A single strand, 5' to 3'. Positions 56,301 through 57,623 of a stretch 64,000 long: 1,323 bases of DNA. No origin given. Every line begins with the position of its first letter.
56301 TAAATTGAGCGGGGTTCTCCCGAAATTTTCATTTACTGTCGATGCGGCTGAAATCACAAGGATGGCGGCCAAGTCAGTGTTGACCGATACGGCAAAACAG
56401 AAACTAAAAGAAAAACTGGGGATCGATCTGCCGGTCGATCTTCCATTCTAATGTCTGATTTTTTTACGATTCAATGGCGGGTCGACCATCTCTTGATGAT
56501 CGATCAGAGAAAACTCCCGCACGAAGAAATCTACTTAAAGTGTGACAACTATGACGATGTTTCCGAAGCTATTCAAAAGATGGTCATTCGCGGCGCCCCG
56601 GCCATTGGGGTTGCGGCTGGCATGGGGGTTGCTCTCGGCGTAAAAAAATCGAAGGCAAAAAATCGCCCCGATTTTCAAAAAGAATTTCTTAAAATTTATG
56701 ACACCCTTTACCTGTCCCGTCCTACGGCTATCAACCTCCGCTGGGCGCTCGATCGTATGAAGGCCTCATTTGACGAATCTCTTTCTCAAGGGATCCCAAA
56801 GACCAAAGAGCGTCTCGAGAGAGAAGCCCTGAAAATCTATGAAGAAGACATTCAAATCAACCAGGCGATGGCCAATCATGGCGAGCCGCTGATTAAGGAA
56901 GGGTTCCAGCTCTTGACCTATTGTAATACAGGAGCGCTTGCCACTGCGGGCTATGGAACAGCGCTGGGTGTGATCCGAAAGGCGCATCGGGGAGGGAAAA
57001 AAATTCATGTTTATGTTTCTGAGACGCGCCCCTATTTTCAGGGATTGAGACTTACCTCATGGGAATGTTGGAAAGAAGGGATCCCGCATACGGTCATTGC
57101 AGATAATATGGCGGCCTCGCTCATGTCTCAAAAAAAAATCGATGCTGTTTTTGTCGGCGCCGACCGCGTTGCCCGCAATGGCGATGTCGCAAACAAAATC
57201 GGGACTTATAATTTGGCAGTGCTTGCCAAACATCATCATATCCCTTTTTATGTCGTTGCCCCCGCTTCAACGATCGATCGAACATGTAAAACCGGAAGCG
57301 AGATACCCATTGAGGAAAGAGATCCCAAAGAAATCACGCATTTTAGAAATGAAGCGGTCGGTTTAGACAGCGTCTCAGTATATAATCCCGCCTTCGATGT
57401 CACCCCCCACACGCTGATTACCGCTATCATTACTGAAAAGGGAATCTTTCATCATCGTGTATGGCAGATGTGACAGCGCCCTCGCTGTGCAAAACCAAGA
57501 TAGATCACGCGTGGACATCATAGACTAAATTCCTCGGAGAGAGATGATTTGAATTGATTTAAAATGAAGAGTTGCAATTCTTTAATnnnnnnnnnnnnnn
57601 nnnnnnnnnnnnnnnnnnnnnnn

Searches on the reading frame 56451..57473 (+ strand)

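Call 56: search_protein_families(library=pfam, proteins=[window:56451-57473:+], max_evalue=0.00001)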
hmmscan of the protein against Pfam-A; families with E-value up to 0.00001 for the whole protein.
window:56451-57473:+ (340 aa): 1 family
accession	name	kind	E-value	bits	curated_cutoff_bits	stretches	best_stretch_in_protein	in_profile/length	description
PF01008.23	IF-2B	-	4.2e-91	305.5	22.4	1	46-333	2-278/280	Initiation factor 2 subunit family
